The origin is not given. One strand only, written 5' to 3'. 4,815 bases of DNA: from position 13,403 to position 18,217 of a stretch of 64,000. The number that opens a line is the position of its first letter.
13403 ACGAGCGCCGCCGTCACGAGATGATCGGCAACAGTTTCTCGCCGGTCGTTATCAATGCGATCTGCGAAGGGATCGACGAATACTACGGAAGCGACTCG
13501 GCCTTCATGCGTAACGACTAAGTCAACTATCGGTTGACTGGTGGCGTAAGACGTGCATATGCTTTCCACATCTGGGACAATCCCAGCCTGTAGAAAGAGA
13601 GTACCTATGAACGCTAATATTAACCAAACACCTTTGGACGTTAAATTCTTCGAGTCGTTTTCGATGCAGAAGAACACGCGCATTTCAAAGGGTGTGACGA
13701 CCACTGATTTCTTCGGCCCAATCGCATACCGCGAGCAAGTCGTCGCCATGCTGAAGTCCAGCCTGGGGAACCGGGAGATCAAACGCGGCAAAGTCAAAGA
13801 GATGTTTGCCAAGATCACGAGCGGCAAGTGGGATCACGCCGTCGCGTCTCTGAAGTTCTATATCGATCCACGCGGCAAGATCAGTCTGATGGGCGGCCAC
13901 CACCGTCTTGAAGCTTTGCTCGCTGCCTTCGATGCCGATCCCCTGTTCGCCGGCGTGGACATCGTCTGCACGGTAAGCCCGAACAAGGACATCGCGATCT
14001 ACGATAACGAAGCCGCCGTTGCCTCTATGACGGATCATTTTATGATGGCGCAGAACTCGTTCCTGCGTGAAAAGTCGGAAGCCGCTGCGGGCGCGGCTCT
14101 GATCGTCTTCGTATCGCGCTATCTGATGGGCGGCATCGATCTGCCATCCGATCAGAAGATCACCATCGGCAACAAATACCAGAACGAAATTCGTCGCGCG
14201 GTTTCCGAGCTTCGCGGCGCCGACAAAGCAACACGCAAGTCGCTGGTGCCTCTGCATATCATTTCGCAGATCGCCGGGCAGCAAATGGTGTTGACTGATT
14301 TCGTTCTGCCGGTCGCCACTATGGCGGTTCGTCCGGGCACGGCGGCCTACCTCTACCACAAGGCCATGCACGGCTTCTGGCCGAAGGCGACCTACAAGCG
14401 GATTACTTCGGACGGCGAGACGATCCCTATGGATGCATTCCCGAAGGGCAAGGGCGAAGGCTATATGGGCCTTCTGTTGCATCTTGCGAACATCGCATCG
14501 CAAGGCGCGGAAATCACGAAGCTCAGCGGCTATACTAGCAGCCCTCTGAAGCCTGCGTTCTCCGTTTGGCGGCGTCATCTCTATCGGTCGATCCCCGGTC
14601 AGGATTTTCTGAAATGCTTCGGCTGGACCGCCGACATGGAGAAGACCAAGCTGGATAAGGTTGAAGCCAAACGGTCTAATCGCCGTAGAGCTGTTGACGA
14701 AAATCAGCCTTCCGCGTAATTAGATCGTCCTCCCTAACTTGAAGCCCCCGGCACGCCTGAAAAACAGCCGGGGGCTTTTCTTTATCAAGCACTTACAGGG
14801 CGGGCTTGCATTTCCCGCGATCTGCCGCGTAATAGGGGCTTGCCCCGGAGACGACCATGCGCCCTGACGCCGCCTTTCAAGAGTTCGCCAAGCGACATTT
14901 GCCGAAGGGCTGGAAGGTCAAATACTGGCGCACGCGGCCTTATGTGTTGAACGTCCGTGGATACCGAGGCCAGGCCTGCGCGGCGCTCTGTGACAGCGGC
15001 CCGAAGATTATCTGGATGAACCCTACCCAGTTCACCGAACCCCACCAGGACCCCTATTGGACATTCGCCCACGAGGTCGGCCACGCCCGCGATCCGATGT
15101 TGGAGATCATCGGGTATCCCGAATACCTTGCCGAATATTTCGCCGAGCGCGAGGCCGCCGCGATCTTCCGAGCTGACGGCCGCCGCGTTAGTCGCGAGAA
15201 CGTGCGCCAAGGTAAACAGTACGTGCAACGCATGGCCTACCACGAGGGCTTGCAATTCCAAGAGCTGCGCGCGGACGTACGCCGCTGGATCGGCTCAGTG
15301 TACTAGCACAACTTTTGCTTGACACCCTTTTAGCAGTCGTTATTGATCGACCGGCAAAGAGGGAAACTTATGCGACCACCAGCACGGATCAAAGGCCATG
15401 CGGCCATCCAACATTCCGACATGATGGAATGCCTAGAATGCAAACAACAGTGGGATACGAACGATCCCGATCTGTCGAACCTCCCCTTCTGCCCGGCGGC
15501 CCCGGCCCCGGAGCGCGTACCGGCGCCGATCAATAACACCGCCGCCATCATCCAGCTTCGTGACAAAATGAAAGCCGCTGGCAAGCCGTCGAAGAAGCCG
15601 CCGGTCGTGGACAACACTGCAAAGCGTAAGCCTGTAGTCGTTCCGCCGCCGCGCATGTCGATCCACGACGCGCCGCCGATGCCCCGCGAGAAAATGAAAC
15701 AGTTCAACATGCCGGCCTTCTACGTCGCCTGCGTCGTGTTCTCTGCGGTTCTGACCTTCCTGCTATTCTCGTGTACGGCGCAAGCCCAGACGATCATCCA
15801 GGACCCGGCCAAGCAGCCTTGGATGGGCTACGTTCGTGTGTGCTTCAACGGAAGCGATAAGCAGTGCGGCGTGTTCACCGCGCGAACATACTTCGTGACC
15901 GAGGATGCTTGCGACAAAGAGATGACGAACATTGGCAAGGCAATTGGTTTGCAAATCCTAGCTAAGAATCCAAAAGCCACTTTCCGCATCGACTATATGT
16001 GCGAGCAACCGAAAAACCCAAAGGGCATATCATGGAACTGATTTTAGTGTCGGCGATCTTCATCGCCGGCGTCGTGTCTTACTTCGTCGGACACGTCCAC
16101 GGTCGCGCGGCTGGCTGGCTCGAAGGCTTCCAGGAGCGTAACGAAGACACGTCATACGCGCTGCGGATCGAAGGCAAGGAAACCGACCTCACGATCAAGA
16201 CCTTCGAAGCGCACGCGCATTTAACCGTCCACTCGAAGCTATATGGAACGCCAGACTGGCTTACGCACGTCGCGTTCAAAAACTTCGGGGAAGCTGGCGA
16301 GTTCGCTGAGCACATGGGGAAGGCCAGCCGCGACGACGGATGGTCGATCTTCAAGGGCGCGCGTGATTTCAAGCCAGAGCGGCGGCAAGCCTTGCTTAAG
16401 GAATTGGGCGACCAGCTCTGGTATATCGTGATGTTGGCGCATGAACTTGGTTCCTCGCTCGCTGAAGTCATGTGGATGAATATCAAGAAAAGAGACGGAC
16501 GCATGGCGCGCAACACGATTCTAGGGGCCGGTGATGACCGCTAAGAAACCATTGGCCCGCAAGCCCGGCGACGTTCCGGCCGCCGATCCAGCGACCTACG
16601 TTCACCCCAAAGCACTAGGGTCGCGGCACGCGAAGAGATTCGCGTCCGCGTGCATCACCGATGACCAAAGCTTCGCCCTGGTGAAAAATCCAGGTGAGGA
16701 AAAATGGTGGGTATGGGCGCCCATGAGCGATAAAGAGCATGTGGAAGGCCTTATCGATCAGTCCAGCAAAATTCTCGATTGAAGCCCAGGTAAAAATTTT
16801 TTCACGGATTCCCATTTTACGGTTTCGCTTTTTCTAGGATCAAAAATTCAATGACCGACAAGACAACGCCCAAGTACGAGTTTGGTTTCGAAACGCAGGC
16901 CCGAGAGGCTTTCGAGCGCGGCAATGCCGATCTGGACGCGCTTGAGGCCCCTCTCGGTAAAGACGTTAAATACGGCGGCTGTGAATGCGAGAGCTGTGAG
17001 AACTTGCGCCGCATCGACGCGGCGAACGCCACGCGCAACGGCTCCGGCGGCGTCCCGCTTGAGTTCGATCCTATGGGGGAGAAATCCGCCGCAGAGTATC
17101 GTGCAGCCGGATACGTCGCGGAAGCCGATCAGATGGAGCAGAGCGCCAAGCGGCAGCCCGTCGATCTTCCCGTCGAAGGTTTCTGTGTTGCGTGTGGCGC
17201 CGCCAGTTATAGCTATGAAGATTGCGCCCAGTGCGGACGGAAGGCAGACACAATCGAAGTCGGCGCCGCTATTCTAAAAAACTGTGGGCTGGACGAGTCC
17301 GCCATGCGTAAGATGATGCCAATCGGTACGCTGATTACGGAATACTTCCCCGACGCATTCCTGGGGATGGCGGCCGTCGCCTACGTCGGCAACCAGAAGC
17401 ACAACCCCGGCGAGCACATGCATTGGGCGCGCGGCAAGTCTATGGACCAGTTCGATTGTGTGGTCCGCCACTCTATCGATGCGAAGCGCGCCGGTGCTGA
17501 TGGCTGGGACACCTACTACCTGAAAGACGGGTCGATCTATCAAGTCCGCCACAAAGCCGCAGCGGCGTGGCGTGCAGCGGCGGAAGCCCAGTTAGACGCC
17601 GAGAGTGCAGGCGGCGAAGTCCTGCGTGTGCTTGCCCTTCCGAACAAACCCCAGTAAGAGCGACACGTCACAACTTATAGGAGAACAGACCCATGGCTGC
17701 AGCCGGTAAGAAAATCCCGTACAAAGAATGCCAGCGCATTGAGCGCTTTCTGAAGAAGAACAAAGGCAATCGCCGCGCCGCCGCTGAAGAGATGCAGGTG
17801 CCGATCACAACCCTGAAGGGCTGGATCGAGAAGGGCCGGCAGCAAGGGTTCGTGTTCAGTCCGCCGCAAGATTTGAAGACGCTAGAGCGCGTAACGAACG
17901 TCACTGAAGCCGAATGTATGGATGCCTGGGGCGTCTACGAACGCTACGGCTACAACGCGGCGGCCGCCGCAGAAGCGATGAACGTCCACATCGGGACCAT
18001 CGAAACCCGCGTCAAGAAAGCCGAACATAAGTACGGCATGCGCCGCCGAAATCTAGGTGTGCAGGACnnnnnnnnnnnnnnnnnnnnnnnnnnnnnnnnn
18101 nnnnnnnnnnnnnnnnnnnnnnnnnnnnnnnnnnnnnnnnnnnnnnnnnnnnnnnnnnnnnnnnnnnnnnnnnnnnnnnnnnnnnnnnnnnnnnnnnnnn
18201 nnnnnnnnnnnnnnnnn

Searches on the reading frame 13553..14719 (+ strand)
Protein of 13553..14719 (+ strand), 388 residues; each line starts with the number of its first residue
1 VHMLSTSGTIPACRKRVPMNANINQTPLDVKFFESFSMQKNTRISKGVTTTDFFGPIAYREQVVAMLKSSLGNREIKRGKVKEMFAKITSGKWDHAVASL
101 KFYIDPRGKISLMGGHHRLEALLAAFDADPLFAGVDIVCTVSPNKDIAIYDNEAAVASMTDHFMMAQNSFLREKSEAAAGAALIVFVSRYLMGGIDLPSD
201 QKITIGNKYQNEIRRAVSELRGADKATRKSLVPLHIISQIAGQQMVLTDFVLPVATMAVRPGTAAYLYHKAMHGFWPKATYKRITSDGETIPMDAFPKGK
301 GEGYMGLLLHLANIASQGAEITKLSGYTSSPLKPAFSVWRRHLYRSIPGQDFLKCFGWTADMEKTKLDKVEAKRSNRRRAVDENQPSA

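Call 12: search_protein_families(library=phrogs, proteins=[window:13553-14719:+], max_evalue=0.001)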
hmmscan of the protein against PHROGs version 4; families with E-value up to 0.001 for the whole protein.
window:13553-14719:+ (388 aa): 1 family
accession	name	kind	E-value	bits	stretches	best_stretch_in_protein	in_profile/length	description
phrog_5931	-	unknown function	8.9e-06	26.4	1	65-125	22-78/282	-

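Call 28: search_protein_families(library=pfam, proteins=[window:13553-14719:+], max_evalue=0.01)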
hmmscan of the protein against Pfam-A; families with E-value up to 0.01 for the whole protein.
window:13553-14719:+ (388 aa): 0 families

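Call 61: search_solved_structures(query=window:13553-14719:+, max_evalue=1)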
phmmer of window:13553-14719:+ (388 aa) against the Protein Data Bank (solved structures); distinct sequences matched with E-value up to 1: 0.

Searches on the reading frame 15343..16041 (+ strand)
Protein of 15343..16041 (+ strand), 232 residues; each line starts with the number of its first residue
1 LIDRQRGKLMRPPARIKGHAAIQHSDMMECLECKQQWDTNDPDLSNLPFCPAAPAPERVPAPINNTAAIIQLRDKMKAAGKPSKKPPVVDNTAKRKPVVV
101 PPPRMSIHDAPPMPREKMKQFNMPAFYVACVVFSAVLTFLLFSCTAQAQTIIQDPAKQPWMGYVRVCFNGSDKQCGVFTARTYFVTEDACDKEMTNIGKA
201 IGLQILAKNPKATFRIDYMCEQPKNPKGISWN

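Call 12: search_protein_families(library=phrogs, proteins=[window:15343-16041:+], max_evalue=0.001)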
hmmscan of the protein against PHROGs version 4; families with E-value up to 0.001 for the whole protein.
window:15343-16041:+ (232 aa): 1 family
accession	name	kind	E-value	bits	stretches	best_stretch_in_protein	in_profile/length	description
phrog_8641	-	unknown function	0.00024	22.1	1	18-57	6-43/218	-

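Call 28: search_protein_families(library=pfam, proteins=[window:15343-16041:+], max_evalue=0.01)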
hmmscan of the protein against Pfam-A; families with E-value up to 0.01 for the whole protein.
window:15343-16041:+ (232 aa): 0 families

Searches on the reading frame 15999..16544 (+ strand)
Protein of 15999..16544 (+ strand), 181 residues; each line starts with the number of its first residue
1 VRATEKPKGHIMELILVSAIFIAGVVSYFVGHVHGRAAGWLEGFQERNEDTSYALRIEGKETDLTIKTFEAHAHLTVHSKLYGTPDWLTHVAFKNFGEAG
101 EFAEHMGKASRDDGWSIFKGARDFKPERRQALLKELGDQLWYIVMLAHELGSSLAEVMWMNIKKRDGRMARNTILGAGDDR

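Call 29: search_protein_families(library=pfam, proteins=[window:15999-16544:+], max_evalue=0.01)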
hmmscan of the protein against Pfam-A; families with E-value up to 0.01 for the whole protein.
window:15999-16544:+ (181 aa): 2 families
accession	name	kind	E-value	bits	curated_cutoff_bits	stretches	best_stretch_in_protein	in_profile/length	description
PF03819.22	MazG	-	4.7e-05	24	22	1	97-168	12-69/74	MazG nucleotide pyrophosphohydrolase domain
PF12643.12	MazG-like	-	0.0024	18.5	27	1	116-166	21-67/85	MazG-like family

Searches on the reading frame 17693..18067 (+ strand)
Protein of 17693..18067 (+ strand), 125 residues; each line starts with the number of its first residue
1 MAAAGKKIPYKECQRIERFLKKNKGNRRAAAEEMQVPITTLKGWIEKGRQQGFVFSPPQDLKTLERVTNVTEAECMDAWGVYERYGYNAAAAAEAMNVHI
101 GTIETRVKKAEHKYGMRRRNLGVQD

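Call 125: search_solved_structures(query=window:17693-18067:+, max_evalue=10)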
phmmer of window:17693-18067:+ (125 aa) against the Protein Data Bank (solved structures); distinct sequences matched with E-value up to 10: 0.

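Call 131: predict_structure(protein=window:17693-18067:+)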
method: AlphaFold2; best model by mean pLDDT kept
length: 125 residues; sequences in the alignment: 1
mean_pLDDT: 78.9   pTM: 0.41
mean pLDDT of the five models: 78.9, 69.4, 58.4, 46.8, 46.1
residues with pLDDT >= 90: 42; 70-90: 55; 50-70: 10; < 50: 18
segments of 3 or more residues with pLDDT < 50: 1-4, 58-67, 122-125
pLDDT, mean of each block of 10 residues (from residue 1): 62 89 86 92 88 64 46 90 92 90 89 77 43
secondary structure, 60 per line:
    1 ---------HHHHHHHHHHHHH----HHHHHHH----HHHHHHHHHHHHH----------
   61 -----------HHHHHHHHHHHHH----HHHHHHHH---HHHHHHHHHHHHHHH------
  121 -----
elements in order: H10-22 H27-33 H38-50 H72-84 H89-96 H100-114

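Call 133: fold_search(model_id=the predicted structure, library=pdb)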
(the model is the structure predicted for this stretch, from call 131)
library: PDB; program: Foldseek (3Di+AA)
matches with E <= 10: 539; with E <= 0.001: 0
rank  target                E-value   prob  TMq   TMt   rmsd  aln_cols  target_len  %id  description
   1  2lvs_MODEL_1_A        4.7e-01  0.35  0.25  0.29   9.2       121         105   15  NMR solution structure of a CRISPR repeat binding protein (released 2013-01-23)
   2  3onq_A                4.9e-01  0.87  0.32  0.16  12.2        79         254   20  Crystal Structure of Regulator of Polyketide Synthase Expression BAD_0249 from Bifidobacterium adolescentis (released 2010-09-08)
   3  1f36_A                4.9e-01  0.77  0.30  0.41  12.4        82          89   22  THE CRYSTAL STRUCTURE OF FIS MUTANT K36E REVEALS THAT THE TRANSACTIVATION REGION OF THE FIS PROTEIN CONTAINS EXTENDED  (released 1997-12-24)
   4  3iv5_A                6.4e-01  0.77  0.31  0.41  12.0        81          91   23  Crystal structure of Fis bound to 27 bp optimal binding sequence F1 (released 2010-04-28)
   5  4yn8                  6.4e-01  0.47  0.31  0.20  13.7       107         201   16  Crystal Structure of Response Regulator ChrA in Heme-Sensing Two Component System (released 2015-08-19)
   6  6eo3_A                6.4e-01  0.44  0.30  0.20  13.5       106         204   20  Conformational dynamism for DNA interaction in Salmonella typhimurium RcsB response regulator. S207C P212121 (released 2017-11-15)
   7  6eo3_B                7.1e-01  0.44  0.30  0.20  13.9       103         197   19  Conformational dynamism for DNA interaction in Salmonella typhimurium RcsB response regulator. S207C P212121 (released 2017-11-15)
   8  1lva                  7.4e-01  0.47  0.29  0.16  12.4       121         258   10  Crystal structure of a C-terminal fragment of Moorella thermoacetica elongation factor SelB (released 2002-08-21)
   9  5hev_A                7.4e-01  0.44  0.31  0.20  12.7       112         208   17  Crystal Structure of the beryllofluoride-activated LiaR from Enterococcus faecium (released 2016-11-16)
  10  5o8y_A                7.4e-01  0.38  0.29  0.18  13.9       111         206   19  Conformational dynamism for DNA interaction in Salmonella typhimurium RcsB response regulator. (released 2017-11-15)
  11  6p0t_A                7.8e-01  0.69  0.31  0.44  12.5        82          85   23  Crystal structure of ternary DNA complex "FX(1-2)-1Xis" containing E. coli Fis and phage lambda Xis (released 2019-06-19)
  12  3iv5_B                8.2e-01  0.66  0.31  0.39  12.4        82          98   23  Crystal structure of Fis bound to 27 bp optimal binding sequence F1 (released 2010-04-28)
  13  9irz_A                8.2e-01  0.54  0.33  0.41  13.9       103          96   16  Crystal structure of YhaJ DNA-binding domain (released 2025-01-29)
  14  5o8z_B                8.2e-01  0.38  0.30  0.19  13.8       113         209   19  Conformational dynamism for DNA interaction in Salmonella typhimurium RcsB response regulator. (released 2017-11-15)
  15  1eto_A                9.6e-01  0.69  0.31  0.43  10.5        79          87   26  THE CRYSTAL STRUCTURE OF E. COLI FIS MUTANT R71L (released 2000-10-11)
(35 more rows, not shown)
